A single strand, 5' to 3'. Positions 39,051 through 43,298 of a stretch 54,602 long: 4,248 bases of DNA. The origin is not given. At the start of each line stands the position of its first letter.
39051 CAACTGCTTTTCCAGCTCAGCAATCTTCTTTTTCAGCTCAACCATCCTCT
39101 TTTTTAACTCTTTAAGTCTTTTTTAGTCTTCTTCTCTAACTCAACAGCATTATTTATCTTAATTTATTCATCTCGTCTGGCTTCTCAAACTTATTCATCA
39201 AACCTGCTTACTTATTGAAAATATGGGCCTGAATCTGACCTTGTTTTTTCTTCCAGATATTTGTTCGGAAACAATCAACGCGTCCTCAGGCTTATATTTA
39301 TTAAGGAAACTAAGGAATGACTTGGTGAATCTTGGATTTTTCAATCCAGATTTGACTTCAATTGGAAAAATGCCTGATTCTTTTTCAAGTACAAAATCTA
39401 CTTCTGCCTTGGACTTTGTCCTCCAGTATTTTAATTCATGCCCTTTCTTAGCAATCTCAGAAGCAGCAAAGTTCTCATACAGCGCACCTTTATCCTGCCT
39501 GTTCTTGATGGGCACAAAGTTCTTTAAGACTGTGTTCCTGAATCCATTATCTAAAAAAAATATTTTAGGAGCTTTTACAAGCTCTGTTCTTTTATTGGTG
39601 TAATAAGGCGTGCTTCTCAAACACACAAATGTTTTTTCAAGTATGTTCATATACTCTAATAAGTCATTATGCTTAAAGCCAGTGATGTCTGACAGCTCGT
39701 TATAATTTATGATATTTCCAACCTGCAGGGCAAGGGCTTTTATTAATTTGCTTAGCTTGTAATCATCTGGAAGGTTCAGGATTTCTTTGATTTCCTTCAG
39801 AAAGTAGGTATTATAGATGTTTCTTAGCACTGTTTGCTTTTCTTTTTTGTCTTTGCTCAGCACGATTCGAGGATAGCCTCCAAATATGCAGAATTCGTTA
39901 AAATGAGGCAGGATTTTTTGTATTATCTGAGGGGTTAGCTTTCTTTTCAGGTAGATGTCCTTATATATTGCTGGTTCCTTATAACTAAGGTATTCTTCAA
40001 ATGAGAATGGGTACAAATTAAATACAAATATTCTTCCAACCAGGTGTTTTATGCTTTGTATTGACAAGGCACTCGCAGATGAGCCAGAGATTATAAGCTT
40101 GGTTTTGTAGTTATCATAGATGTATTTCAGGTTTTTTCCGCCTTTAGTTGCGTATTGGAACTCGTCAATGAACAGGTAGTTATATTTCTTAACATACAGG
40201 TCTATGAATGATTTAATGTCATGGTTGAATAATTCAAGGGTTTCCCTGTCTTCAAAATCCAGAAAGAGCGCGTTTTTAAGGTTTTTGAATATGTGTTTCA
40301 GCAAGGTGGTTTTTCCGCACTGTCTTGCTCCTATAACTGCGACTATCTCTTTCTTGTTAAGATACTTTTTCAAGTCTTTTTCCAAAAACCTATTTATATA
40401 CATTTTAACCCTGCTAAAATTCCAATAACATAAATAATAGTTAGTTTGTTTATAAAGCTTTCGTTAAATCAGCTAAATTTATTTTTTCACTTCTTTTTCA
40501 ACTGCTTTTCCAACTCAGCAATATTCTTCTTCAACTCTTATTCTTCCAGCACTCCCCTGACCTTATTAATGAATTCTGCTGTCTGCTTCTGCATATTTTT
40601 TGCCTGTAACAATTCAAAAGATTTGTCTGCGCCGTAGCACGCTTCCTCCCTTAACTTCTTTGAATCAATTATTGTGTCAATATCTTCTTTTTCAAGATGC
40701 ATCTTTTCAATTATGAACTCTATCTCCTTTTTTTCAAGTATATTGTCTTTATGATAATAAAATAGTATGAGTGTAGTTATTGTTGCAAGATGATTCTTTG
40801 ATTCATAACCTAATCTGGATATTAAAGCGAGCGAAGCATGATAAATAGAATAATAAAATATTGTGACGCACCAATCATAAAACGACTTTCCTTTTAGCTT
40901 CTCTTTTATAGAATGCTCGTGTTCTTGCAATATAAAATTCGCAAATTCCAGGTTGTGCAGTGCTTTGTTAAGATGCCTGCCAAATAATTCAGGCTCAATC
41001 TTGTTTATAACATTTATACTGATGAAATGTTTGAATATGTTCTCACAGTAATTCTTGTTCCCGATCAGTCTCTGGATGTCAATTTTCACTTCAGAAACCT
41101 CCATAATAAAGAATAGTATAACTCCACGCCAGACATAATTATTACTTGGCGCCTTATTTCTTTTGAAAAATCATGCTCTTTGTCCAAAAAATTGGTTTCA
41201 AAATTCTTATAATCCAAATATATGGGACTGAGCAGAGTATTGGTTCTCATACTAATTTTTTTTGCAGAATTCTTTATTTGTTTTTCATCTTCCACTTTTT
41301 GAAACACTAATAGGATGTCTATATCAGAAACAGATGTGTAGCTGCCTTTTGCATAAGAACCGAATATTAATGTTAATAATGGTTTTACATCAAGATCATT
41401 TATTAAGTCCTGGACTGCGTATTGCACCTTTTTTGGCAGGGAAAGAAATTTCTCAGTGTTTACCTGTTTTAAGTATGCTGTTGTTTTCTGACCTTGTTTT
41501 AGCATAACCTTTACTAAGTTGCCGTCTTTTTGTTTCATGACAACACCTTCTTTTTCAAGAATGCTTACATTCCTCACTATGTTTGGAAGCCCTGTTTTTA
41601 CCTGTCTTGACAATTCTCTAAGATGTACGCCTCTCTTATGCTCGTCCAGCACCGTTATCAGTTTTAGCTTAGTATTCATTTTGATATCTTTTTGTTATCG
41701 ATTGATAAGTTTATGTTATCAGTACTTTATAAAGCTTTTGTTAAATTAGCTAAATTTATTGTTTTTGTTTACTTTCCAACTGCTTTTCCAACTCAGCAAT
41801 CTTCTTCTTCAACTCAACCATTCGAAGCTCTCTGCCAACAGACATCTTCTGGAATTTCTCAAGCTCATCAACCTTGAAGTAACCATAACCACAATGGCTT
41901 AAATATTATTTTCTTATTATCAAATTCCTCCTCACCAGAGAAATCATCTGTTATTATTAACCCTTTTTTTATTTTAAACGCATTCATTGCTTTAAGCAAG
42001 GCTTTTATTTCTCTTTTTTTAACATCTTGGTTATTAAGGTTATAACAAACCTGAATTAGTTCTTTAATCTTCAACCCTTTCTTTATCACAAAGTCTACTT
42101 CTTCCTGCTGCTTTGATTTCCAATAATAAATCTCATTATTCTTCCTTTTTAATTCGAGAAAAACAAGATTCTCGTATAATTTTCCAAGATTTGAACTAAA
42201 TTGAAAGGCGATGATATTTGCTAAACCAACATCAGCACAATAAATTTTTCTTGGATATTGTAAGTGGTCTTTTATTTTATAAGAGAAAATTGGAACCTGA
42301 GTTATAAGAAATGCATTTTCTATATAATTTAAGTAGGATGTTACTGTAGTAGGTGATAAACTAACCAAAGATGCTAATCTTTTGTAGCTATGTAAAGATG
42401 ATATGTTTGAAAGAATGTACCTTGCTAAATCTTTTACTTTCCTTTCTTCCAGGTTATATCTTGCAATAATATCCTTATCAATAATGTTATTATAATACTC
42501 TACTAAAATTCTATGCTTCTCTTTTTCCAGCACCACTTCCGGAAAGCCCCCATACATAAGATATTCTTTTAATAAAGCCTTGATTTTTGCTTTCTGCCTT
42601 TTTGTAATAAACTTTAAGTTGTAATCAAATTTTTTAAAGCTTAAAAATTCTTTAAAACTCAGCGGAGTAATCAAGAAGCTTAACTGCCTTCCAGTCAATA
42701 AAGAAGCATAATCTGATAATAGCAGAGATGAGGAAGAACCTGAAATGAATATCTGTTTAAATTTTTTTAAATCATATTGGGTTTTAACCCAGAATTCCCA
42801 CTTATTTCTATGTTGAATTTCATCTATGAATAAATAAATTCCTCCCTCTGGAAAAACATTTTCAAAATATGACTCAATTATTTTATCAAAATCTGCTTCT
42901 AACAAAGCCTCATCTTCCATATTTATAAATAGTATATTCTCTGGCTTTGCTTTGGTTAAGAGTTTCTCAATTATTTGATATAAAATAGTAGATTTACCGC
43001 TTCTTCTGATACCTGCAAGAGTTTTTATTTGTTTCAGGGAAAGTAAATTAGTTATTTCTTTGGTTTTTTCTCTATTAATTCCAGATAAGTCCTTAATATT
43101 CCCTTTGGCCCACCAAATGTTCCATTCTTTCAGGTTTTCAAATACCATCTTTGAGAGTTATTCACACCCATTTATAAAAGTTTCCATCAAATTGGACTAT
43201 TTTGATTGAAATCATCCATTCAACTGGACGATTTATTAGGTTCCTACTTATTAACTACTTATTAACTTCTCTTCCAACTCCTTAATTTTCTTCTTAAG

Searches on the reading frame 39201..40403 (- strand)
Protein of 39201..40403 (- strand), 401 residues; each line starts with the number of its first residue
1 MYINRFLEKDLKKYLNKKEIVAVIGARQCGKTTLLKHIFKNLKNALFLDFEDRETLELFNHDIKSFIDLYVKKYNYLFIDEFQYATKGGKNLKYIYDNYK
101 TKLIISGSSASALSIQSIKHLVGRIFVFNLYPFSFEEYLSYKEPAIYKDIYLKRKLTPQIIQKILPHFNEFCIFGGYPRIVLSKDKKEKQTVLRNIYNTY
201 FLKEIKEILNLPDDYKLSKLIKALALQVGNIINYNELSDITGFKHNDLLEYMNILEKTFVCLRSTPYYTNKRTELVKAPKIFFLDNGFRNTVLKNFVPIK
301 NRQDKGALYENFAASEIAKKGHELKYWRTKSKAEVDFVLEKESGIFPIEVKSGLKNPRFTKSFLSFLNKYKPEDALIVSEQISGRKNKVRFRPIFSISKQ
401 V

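Call 51: search_protein_families(library=pfam, proteins=[window:39201-40403:-], max_evalue=0.01)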
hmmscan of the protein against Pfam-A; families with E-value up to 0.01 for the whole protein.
window:39201-40403:- (401 aa): 10 families
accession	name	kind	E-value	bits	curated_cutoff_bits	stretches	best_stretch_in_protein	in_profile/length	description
PF13635.12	DUF4143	-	5e-37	127.5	28.1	1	204-353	3-160/160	Domain of unknown function (DUF4143)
PF13173.12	AAA_14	-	8.8e-32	110.3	27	1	18-139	2-129/129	AAA domain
PF01637.24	ATPase_2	-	4.2e-06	27.2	33.2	1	9-44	9-46/225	ATPase domain predominantly from Archaea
PF00005.33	ABC_tran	-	0.00018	22.6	25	1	10-65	3-51/137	ABC transporter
PF13401.12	AAA_22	-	0.0004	21.1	27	0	17-68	4-59/130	AAA domain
PF01443.25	Viral_helicase1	-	0.00056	20.2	21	1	29-92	9-78/228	Viral superfamily 1 RNA helicase core domain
PF13479.12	AAA_24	-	0.00078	19.8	27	1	20-60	4-41/195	AAA domain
PF20720.3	nSTAND3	-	0.00093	19.4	27.2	1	9-82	8-74/155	Novel STAND NTPase 3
PF19993.5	DO-GTPase2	-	0.003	17.7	27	1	20-60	2-44/226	Double-GTPase 2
PF13191.12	AAA_16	-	0.0061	17.5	32.6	0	18-48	24-58/167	AAA ATPase domain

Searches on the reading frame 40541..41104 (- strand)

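Call 87: search_protein_families(library=pfam, proteins=[window:40541-41104:-], max_evalue=0.001)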
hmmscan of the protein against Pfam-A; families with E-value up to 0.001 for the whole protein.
window:40541-41104:- (188 aa): 1 family
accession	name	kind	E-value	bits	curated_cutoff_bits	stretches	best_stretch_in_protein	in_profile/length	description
PF05168.19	HEPN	-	4.1e-05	24.2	22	1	67-184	16-116/117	HEPN domain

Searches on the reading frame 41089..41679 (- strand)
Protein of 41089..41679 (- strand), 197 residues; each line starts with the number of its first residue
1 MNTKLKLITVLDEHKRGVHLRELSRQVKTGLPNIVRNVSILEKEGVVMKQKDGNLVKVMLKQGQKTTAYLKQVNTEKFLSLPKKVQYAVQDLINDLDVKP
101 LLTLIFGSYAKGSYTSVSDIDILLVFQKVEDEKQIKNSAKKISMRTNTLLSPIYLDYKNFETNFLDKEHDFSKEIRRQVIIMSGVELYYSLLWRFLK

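Call 87: search_protein_families(library=pfam, proteins=[window:41089-41679:-], max_evalue=0.001)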
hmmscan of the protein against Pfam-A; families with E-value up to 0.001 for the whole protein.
window:41089-41679:- (197 aa): 4 families
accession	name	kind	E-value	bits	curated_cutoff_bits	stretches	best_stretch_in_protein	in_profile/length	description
PF18765.7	Polbeta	-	2e-07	31.5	26.9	1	99-145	12-58/93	Polymerase beta, Nucleotidyltransferase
PF01909.29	NTP_transf_2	-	2.3e-07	31.5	21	1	105-139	19-52/93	Nucleotidyltransferase domain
PF25212.1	HVO_A0114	-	2.9e-05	24.2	27.6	1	4-60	24-79/84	HVO_A0114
PF22600.2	MTPAP-like_central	-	7.8e-05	23.2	27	1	75-148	19-86/139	Poly(A) RNA polymerase, mitochondrial-like, central palm domain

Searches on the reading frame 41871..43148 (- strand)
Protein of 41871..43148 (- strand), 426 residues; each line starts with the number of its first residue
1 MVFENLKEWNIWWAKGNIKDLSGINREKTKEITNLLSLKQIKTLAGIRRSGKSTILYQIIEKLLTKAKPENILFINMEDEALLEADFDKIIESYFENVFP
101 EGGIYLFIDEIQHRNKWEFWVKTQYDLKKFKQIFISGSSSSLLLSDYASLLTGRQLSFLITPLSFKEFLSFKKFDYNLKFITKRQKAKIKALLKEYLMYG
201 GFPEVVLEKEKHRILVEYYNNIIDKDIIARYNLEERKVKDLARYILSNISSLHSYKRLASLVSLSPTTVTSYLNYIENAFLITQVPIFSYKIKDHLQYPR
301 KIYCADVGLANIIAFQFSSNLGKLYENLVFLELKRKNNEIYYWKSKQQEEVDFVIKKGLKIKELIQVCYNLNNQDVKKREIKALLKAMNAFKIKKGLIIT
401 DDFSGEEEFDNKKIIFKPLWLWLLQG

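Call 51: search_protein_families(library=pfam, proteins=[window:41871-43148:-], max_evalue=0.01)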
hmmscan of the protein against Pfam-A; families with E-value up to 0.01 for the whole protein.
window:41871-43148:- (426 aa): 6 families
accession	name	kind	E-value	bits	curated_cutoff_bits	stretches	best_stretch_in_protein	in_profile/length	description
PF13173.12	AAA_14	-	3.6e-33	114.7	27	1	40-169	3-129/129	AAA domain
PF13635.12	DUF4143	-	2.5e-24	86.3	28.1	1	234-369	12-159/160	Domain of unknown function (DUF4143)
PF01637.24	ATPase_2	-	0.00025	21.4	33.2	0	30-86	9-66/225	ATPase domain predominantly from Archaea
PF04471.18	Mrr_cat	-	0.0013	19.3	21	1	326-400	10-85/115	Restriction endonuclease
PF24678.1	DUF7658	-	0.0017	18.2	27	0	311-380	158-226/285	Domain of unknown function (DUF7658)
PF25199.1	nSTAND_NTPase5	-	0.0019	18.5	34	1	23-112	19-106/145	Novel STAND NTPase 5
